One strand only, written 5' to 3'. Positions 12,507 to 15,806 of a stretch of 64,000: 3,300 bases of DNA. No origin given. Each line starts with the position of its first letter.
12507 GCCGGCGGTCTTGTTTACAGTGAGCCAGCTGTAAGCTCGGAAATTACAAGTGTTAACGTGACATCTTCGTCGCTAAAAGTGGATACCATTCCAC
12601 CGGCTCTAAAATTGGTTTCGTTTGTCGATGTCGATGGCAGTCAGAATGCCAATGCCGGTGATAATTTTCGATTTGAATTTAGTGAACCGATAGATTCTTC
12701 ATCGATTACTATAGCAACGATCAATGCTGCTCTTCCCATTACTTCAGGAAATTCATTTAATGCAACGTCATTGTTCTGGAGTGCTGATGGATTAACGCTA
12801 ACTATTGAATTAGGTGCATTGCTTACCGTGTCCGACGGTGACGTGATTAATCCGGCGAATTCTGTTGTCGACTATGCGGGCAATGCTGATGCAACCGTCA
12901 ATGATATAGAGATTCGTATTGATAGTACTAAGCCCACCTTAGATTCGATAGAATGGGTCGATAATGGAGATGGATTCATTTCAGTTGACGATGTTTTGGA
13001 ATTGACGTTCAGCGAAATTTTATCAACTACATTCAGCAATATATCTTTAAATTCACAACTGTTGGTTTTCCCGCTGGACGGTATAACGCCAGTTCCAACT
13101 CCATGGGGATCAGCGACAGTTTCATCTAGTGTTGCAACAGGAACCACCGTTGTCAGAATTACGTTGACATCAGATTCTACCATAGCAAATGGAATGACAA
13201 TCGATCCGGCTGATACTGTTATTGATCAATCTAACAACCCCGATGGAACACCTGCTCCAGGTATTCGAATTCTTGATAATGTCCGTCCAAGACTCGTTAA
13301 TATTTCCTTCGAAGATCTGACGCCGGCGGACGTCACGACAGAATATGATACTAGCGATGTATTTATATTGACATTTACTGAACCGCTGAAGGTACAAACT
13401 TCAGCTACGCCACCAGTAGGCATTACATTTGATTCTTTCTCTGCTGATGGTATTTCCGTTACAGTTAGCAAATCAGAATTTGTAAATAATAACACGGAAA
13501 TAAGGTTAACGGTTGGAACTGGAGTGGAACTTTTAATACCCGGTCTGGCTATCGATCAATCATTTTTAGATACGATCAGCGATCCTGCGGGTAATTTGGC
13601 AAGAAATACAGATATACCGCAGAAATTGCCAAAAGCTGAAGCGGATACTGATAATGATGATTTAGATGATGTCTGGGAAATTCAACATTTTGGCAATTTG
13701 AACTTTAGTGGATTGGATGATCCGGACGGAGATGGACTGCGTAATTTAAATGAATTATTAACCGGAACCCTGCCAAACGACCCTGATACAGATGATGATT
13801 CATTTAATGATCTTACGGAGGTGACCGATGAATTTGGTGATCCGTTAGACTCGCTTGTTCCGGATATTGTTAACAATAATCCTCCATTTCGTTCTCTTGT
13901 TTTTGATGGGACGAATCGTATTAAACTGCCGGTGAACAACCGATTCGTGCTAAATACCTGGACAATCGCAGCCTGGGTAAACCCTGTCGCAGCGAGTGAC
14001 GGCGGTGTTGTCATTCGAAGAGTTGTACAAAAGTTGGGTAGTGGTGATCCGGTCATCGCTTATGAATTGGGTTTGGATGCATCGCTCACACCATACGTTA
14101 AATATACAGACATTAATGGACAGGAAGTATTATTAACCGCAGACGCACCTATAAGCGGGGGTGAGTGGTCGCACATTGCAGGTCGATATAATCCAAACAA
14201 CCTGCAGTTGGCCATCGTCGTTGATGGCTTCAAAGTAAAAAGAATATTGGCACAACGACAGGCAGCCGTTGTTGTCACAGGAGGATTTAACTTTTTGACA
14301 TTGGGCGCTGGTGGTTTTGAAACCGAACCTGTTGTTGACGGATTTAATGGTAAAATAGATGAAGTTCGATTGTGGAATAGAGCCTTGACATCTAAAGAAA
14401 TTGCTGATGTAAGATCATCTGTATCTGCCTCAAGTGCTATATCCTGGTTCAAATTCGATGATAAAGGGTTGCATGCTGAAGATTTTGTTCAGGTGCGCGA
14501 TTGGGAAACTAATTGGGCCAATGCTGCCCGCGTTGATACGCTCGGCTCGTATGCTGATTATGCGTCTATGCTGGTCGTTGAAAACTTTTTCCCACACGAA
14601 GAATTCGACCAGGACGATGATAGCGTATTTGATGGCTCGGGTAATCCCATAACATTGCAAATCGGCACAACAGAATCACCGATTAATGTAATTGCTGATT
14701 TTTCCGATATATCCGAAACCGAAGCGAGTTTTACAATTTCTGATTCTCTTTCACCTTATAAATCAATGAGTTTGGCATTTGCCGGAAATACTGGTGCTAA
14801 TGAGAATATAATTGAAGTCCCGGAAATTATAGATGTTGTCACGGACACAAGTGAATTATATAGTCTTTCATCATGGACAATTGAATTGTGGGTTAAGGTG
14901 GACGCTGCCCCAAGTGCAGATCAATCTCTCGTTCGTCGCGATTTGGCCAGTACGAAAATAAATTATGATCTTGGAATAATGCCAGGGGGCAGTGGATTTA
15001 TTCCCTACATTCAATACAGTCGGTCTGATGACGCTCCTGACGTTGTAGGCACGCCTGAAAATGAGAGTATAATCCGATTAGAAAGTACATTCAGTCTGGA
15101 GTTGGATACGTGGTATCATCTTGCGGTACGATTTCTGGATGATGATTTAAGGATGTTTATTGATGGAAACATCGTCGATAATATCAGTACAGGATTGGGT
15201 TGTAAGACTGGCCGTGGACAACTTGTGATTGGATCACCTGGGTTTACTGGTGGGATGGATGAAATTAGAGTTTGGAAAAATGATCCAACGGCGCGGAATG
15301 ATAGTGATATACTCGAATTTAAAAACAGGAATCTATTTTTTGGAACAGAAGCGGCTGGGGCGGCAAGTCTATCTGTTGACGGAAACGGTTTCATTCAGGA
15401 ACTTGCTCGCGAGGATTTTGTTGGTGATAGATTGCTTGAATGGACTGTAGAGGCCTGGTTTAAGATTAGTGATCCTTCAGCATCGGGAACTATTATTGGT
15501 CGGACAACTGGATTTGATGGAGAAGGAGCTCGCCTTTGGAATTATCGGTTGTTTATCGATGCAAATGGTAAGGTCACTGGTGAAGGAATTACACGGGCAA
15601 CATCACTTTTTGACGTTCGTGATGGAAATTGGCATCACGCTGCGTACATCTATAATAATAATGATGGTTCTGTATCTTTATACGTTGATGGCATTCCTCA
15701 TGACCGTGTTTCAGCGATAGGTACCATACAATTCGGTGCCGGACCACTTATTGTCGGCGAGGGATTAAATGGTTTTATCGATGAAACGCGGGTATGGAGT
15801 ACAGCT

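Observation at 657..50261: Single 49.6-kb ORF encoding a ~16.5k-residue secreted giant protein that occupies 77% of the window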

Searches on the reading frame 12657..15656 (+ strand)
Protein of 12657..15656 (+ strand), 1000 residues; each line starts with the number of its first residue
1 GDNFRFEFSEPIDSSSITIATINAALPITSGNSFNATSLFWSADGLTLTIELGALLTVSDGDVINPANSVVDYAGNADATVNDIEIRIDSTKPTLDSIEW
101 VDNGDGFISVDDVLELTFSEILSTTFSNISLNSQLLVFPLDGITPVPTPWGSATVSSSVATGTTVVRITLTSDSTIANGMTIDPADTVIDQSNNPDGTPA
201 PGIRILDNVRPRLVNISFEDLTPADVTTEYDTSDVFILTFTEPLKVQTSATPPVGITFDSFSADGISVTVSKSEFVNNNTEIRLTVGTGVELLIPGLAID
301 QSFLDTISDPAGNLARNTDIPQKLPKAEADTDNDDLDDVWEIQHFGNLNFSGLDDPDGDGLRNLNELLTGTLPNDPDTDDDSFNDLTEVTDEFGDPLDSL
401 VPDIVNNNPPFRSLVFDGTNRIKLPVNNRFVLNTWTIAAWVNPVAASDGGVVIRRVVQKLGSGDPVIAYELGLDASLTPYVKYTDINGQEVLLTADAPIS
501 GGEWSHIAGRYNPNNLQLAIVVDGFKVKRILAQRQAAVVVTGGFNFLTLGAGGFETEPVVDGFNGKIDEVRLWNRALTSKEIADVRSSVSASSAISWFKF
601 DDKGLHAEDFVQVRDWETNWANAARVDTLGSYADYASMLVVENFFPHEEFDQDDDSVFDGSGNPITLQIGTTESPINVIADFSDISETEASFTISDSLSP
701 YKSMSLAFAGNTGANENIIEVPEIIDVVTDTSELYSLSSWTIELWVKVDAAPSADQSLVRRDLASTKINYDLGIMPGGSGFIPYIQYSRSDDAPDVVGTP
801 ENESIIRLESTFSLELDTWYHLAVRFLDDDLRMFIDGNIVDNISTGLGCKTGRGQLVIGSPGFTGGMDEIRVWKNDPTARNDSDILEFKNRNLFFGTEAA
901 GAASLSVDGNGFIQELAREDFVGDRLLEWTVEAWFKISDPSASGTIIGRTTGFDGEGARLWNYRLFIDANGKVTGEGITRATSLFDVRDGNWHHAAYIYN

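Call 5: search_protein_families(library=pfam, proteins=[window:12657-15656:+], max_evalue=0.01)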
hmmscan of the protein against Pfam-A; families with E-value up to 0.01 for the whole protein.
window:12657-15656:+ (1000 aa): 3 families
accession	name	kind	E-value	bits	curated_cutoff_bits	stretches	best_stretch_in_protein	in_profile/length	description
PF13385.13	Laminin_G_3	-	3e-45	154.5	27.6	3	417-583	2-151/151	Concanavalin A-like lectin/glucanases superfamily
PF02210.31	Laminin_G_2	-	0.00013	22.9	22.9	0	480-572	31-123/126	Laminin G domain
PF13205.12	Big_5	-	0.00098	20.3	23.6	0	3-77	24-94/105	Bacterial Ig-like domain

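Call 17: search_protein_families(library=ncbifam, proteins=[window:12657-15656:+], max_evalue=0.01)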
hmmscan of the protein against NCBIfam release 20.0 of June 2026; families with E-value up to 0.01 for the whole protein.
window:12657-15656:+ (1000 aa): 0 families
